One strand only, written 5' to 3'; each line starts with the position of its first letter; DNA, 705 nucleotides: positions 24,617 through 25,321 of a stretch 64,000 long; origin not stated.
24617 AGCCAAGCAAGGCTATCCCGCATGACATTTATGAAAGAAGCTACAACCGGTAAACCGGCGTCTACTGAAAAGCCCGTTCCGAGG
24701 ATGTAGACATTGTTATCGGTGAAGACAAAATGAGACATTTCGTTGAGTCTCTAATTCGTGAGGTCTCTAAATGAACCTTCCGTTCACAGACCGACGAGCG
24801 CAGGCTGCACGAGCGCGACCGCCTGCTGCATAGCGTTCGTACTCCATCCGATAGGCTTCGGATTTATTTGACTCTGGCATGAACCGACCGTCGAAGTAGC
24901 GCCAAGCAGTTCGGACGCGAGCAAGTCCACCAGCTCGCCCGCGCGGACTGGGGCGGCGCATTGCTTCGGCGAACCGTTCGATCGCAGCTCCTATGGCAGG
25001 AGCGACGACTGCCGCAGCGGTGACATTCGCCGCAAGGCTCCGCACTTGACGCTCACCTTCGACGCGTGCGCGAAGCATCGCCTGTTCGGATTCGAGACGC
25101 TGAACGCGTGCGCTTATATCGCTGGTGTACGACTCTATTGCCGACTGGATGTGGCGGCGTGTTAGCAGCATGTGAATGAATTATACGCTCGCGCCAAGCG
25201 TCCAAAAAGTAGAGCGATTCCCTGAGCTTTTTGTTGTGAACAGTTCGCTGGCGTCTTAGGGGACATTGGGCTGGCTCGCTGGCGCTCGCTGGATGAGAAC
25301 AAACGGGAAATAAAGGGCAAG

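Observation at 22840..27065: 4.2-kb tRNA-Gly integrative islet whose only cargo is a SIR2-like gene plus an unknown 134-aa partner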

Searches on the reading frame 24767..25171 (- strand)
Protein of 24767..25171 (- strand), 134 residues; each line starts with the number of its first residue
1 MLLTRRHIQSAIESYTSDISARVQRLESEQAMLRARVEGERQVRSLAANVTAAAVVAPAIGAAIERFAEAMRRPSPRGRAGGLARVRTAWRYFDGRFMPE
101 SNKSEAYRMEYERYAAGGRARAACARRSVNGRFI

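Call 6: search_protein_families(library=pfam, proteins=[window:24767-25171:-], max_evalue=0.1)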
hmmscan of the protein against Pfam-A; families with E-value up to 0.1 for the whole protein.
window:24767-25171:- (134 aa): 1 family
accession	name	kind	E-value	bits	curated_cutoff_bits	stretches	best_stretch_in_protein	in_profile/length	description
PF06698.16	DUF1192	-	0.069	13.7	25.5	0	17-50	23-56/58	Protein of unknown function (DUF1192)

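Call 7: search_protein_families(library=padloc, proteins=[window:24767-25171:-], max_evalue=0.1)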
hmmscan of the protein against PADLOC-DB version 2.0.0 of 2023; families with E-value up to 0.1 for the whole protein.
window:24767-25171:- (134 aa): 0 families

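Call 9: find_homologous_proteins(query=window:24770-25171:-, max_evalue=0.01)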
Query window:24770-25171:- (134 aa): 222 proteins with E <= 0.01 among 379 candidates; the best 120 are listed.
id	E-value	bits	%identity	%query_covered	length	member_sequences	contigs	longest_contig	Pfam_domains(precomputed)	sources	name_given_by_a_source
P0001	4.0e-76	271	100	100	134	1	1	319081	-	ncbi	-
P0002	1.1e-46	176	65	100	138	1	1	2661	-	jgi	jgi:hypothetical protein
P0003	3.6e-46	174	66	100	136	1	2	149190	-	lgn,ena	-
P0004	4.2e-46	174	66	79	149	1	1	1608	-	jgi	jgi:hypothetical protein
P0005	5.0e-46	174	69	91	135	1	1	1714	-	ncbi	-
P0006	7.3e-46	173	66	100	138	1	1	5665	-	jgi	jgi:hypothetical protein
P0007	1.5e-45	172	65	100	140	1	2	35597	-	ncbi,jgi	ncbi:MAG: hypothetical protein ABSD31_02630 [Candidatus Binataceae bacterium]|jgi:hypothetical prote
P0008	1.9e-45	172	63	100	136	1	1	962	-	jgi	-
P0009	3.7e-45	171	66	100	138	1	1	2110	-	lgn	-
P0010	4.6e-45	170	65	99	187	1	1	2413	-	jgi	jgi:hypothetical protein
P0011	7.4e-45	170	63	100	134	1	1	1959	-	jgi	jgi:hypothetical protein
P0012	1.2e-44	169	69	100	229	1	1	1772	-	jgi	jgi:hypothetical protein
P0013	1.3e-44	169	64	100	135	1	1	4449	-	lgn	-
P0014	1.5e-44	169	65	100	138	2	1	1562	-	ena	-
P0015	1.5e-44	169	66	99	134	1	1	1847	-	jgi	jgi:hypothetical protein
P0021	7.0e-44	167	63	100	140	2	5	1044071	-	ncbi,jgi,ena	jgi:hypothetical protein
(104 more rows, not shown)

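Call 12: find_related_loci(query=A1, collection=genome_contigs, flank=8000)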
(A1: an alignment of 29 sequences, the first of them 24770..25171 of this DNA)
Query A1 (134 aa) in genome_contigs; peptide patterns used: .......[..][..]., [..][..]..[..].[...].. (x = any residue, [..] = any of these).
599 stretches matched a pattern (row limit reached: there are more); 15 encode a relative of the query (tblastn E <= 1e-3); 15 distinct loci.
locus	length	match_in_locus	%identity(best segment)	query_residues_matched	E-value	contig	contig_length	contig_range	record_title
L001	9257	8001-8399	65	1-133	6e-51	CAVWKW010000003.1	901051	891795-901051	MAG: uncultured delta proteobacterium isolate MFD04434.bin.1.117 genome assembly, contig: contig_45573, whole genome sho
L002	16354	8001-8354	68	16-133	2e-48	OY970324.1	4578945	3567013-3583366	MAG: uncultured delta proteobacterium isolate MFD05502.bin.1.132 genome assembly, chromosome: 1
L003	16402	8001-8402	58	1-134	4e-48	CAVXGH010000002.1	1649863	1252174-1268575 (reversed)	MAG: uncultured delta proteobacterium isolate MFD05512.bin.1.184 genome assembly, contig: contig_15614, whole genome sho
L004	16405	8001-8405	65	1-134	9e-44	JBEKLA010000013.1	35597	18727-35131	MAG: Candidatus Binataceae bacterium isolate SPRUCE 35 SPRUCE_35_13, whole genome shotgun sequence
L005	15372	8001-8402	60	1-134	3e-41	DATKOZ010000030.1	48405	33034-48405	MAG TPA_asm: Candidatus Binataceae bacterium isolate SMAG_U14778 k141_3239702, whole genome shotgun sequence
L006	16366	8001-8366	58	12-133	5e-38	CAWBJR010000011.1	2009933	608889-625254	MAG: uncultured delta proteobacterium isolate MFD05512.bin.2.16 genome assembly, contig: contig_3745, whole genome shotg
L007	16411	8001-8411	64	1-134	2e-36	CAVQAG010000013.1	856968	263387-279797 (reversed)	MAG: uncultured delta proteobacterium isolate MFD09286.bin.2.82 genome assembly, contig: contig_49784, whole genome shot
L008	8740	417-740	58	5-112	9e-36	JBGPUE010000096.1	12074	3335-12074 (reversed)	MAG: Candidatus Binataceae bacterium isolate OBJ1_062018_110_50 k141_2316022_length_12074_cov_13.0000, whole genome shot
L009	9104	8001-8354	69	16-133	2e-34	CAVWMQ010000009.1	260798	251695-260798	MAG: uncultured delta proteobacterium isolate MFD01248.bin.1.68 genome assembly, contig: contig_28859, whole genome shot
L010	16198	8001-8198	71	69-134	1e-27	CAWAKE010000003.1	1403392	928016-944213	MAG: uncultured delta proteobacterium isolate MFD02416.bin.1.126 genome assembly, contig: contig_52086, whole genome sho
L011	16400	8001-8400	57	1-134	2e-34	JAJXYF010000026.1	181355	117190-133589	MAG: Deltaproteobacteria bacterium isolate BP6.bin67 NODE_91_length_181355_cov_4.534697, whole genome shotgun sequence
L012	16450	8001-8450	46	1-134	7e-23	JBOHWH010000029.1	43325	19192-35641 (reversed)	MAG: Candidatus Binataceae bacterium isolate TC-B4_metawrap_bin.9 k127_35632, whole genome shotgun sequence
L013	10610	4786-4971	58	62-134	2e-18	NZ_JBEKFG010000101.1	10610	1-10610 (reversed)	MAG: Candidatus Binatus sp. isolate SPRUCE 224 SPRUCE_224_101, whole genome shotgun sequence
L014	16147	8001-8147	65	69-114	2e-15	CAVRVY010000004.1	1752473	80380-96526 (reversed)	MAG: uncultured delta proteobacterium isolate MFD05512.bin.2.52 genome assembly, contig: contig_7000, whole genome shotg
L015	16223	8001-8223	65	61-134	1e-16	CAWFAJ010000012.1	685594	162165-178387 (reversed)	MAG: uncultured delta proteobacterium isolate MFD00991.bin.1.136 genome assembly, contig: contig_46292, whole genome sho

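Call 14: find_encoding_contigs(protein=P0001, flank=10000, max_places=3)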
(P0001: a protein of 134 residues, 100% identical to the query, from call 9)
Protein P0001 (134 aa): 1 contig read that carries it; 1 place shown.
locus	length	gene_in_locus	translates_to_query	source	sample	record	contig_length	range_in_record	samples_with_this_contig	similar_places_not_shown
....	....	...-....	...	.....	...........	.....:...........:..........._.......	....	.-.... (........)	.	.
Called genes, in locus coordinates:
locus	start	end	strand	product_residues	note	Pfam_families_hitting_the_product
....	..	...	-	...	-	-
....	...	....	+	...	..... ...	-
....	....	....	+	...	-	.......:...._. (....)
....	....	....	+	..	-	-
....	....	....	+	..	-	?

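Call 15: find_encoding_contigs(protein=P0021, flank=8000, max_places=5)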
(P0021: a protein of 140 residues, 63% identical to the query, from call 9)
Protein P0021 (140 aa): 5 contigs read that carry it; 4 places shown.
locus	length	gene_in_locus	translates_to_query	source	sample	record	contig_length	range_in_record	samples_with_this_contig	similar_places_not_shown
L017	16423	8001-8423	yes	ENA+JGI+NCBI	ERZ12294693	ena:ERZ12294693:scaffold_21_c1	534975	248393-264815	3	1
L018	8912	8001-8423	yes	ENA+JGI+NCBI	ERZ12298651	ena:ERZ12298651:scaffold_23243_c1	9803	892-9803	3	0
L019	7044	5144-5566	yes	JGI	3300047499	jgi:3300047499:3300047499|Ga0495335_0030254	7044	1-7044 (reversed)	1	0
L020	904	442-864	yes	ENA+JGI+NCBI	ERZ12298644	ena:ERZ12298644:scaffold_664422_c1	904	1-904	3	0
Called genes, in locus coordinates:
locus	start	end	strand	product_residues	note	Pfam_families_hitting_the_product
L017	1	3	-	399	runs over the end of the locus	PF02515:CoA_transf_3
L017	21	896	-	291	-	PF01497:Peripla_BP_2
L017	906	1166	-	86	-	-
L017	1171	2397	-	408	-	PF01266:DAO (faint), PF01494:FAD_binding_3, PF13738:Pyr_redox_3 (faint)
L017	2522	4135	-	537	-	PF00089:Trypsin, PF13365:Trypsin_2, PF00595:PDZ (weak), PF13180:PDZ_2, PF17820:PDZ_6, PF00595:PDZ (weak), PF13180:PDZ_2, PF17820:PDZ_6 (weak)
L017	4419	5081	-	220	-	PF03551:PadR, PF10400:Vir_act_alpha_C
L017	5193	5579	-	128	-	PF04480:DUF559, PF18741:MTES_1575 (weak)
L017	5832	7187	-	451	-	PF03055:RPE65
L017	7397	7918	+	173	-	PF04116:FA_hydroxylase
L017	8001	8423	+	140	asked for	-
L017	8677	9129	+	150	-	-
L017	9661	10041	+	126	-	-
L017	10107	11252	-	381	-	-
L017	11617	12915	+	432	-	PF04519:Bactofilin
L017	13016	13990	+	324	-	PF01916:DS (faint)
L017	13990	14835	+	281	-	PF01887:SAM_HAT_N, PF20257:SAM_HAT_C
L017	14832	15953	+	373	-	PF02163:Peptidase_M50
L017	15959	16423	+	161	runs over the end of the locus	PF00383:dCMP_cyt_deam_1, PF14437:MafB19-deam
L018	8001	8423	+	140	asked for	-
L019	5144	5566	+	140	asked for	-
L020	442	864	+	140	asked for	-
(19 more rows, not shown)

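Call 16: find_encoding_contigs(protein=P0003, flank=8000, max_places=3)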
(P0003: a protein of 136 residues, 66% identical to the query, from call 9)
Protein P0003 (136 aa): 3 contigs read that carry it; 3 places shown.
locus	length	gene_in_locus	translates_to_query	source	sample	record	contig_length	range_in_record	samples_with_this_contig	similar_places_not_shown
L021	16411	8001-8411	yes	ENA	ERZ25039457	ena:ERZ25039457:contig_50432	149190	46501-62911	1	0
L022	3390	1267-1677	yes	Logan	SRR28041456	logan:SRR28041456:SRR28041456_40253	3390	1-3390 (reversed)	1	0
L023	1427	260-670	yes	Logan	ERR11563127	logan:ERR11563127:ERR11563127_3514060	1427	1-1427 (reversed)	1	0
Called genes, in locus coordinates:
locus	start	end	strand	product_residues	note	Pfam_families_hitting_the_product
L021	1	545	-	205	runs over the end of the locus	PF02525:Flavodoxin_2 (weak), PF03358:FMN_red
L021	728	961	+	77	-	-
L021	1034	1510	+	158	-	PF00210:Ferritin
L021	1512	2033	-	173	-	-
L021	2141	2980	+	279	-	-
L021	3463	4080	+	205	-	-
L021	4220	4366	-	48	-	-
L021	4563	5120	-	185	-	PF02932:Neur_chan_memb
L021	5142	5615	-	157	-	PF02931:Neur_chan_LBD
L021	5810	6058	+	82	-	PF04185:Phosphoesterase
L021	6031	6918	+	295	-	PF04185:Phosphoesterase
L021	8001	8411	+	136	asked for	-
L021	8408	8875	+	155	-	-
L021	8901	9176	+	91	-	-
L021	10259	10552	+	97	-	-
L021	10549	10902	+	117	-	-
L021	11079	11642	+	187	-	-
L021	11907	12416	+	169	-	PF01557:FAA_hydrolase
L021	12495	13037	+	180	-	PF02776:TPP_enzyme_N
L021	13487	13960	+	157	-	PF02775:TPP_enzyme_C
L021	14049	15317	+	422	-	PF07690:MFS_1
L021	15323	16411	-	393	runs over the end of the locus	PF13489:Methyltransf_23 (weak), PF08241:Methyltransf_11, PF08242:Methyltransf_12, PF13649:Methyltransf_25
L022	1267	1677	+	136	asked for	-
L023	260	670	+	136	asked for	-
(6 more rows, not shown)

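Call 24: search_protein_families(library=phrogs, proteins=[window:24770-25171:-, P0021, P0003], max_evalue=0.1)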
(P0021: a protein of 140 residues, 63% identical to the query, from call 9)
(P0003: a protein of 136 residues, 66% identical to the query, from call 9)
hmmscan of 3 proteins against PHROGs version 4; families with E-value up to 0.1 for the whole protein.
window:24770-25171:- (134 aa): 2 families
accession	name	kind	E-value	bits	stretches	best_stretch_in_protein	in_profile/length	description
phrog_12665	-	unknown function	0.033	14.8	1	18-47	15-44/224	-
phrog_36217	-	unknown function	0.071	14.5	1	17-51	34-69/115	-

P0021 (140 aa): 2 families
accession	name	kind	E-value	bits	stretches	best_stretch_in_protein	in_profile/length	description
phrog_12665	-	unknown function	0.026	15.1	1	15-44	12-41/224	-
phrog_28686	-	unknown function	0.094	13.8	0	2-30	33-61/61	-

P0003 (136 aa): 1 family
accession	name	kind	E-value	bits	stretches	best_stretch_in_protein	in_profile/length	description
phrog_9849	-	unknown function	0.076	13.8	0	16-37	5-26/240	-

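Call 25: search_protein_families(library=ncbifam, proteins=[window:24770-25171:-, P0021], max_evalue=0.1)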
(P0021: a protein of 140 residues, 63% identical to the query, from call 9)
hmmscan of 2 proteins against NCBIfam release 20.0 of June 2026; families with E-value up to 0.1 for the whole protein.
window:24770-25171:- (134 aa): 0 families

P0021 (140 aa): 0 families

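Call 26: find_related_loci(query=A1, collection=metagenome_contigs, flank=7000)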
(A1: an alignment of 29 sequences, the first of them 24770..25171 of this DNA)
Query A1 (134 aa) in metagenome_contigs; peptide patterns used: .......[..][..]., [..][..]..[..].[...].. (x = any residue, [..] = any of these).
600 stretches matched a pattern (row limit reached: there are more); 42 encode a relative of the query (tblastn E <= 1e-3); 42 distinct loci.
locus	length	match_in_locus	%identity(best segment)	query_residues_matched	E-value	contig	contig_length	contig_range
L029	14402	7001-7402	60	1-134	2e-47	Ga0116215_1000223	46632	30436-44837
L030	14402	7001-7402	60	1-134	2e-47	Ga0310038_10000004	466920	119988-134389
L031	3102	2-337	70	23-134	2e-45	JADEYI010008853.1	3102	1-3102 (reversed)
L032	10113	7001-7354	66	16-133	4e-45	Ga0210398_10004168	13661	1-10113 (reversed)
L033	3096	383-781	64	1-133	2e-45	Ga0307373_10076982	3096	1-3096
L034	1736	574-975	61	1-134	9e-46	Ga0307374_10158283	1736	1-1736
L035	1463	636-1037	64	1-134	3e-45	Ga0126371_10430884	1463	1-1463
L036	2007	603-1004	62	1-134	2e-43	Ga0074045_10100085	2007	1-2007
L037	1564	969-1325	67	16-134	4e-44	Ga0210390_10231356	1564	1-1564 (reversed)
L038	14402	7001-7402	60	1-134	3e-41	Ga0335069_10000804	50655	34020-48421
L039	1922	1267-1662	61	3-134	7e-41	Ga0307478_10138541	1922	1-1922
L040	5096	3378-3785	65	1-133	8e-41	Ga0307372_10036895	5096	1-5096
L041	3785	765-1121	66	16-134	2e-40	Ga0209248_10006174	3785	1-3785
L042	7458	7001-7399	58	1-133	4e-39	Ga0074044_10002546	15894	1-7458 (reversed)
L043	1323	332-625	67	17-114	8e-40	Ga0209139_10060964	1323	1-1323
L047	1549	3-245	73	54-134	1e-33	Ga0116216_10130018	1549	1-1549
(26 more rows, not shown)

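Call 40: search_solved_structures(query=A1, max_evalue=10)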
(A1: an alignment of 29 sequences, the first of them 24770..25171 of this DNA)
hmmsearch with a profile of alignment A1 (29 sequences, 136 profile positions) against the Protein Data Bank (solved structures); distinct sequences matched with E-value up to 10: 12.
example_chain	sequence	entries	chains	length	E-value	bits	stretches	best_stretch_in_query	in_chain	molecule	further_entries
4pxj_A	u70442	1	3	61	0.12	15.5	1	9-45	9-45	C-Jun-amino-terminal kinase-interacting protein 3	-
5apq_A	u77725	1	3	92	0.12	15.4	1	8-49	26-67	GENERAL CONTROL PROTEIN GCN4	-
5aps_A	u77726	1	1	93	0.15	15.1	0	8-41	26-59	GENERAL CONTROL PROTEIN GCN4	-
5apt_A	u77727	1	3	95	0.16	15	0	8-39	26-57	GENERAL CONTROL PROTEIN GCN4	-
5apw_A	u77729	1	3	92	0.22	14.6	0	3-37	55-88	GENERAL CONTROL PROTEIN GCN4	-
5apu_A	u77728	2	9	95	0.32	14.1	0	5-37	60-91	GENERAL CONTROL PROTEIN GCN4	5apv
6smh_I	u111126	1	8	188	0.43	13.6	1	7-91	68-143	Rubisco accumulation factor 1 (RAF1) peptide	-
6ejn_C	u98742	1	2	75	0.44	13.6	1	8-45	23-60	C-Jun-amino-terminal kinase-interacting protein 3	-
1cbk_A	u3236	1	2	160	0.51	13.4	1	17-44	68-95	PROTEIN (7,8-DIHYDRO-6-HYDROXYMETHYLPTERIN-PYROPHOSPHOKINASE)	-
5apx_A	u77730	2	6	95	0.56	13.3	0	8-37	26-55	GENERAL CONTROL PROTEIN GCN4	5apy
7a4y_D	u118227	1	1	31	1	12.4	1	16-37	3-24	Coiled-coil P6 peptide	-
4c46_A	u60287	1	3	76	1.4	12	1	10-51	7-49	GENERAL CONTROL PROTEIN GCN4, GENERAL CONTROL PROTEIN GCN4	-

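Call 43: find_related_loci(query=A1, collection=viral_contigs, flank=10000)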
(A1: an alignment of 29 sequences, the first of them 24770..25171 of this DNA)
Query A1 (134 aa) in viral_contigs; peptide patterns used: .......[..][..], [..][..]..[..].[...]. (x = any residue, [..] = any of these).
77 stretches matched a pattern, but none encodes a relative of the query by tblastn (E <= 1e-3).

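Call 56: predict_structure(alignment_id=A1)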
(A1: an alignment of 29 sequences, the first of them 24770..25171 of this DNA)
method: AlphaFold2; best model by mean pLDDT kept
length: 134 residues; sequences in the alignment: 29
mean_pLDDT: 86.2   pTM: 0.35
mean pLDDT of the five models: 86.2, 85.0, 84.3, 82.3, 80.5
residues with pLDDT >= 90: 54; 70-90: 68; 50-70: 12; < 50: 0
segments of 3 or more residues with pLDDT < 50: none
pLDDT, mean of each block of 10 residues (from residue 1): 79 93 96 96 94 90 91 69 71 86 87 87 84 79
secondary structure, 60 per line:
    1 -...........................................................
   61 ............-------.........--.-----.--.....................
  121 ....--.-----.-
elements in order: H2-72 H80-88 H100-124

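Call 60: fold_search(model_id=the predicted structure, library=pdb)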
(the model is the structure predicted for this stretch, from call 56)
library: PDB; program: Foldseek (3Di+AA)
matches with E <= 10: 3; with E <= 0.001: 0
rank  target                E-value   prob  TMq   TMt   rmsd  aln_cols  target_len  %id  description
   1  6y35_A                7.4e+00  0.07  0.16  0.38   7.0        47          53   17  CCAAT-binding complex from Aspergillus fumigatus with cycA DNA (released 2020-05-27)
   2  7aw7_A                8.0e+00  0.06  0.16  0.35   7.1        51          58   14  CCAAT-binding complex and HapX bound to Aspergillus nidulans cccA DNA (released 2022-04-13)
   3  6y36_A                9.3e+00  0.06  0.16  0.40   5.8        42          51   14  CCAAT-binding complex from Aspergillus fumigatus with cccA DNA (released 2020-05-27)

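Call 66: search_protein_representatives(alignment_id=A1)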
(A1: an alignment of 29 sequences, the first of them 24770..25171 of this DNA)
Query: 29 sequences, 136 profile positions. Proteins with E-value up to 0.001 (for the whole library): 181; up to 1e-10: 116; up to 1e-30: 23. The best 150 are listed.
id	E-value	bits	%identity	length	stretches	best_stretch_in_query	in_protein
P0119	1.2e-61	222.7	-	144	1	1-135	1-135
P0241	8.0e-54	197.4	-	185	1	1-134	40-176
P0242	2.1e-53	196.0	-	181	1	1-134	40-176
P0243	1.4e-51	190.1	-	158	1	3-134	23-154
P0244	1.2e-49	183.8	-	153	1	1-133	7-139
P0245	1.9e-49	183.2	-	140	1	1-134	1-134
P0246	1.1e-45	171.1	-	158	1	13-134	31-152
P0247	5.3e-44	165.6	-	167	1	4-121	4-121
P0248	3.0e-43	163.1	-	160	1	3-134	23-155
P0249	2.2e-40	153.9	-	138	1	1-134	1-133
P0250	3.2e-39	150.1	-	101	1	1-101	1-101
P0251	4.5e-37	143.1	-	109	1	1-106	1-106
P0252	1.1e-36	141.9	-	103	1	34-134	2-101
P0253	2.2e-36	140.9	-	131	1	1-134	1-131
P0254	9.3e-35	135.7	-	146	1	35-120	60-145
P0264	2.3e-30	121.4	-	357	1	1-88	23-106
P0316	2.5e-16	76.0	-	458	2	72-134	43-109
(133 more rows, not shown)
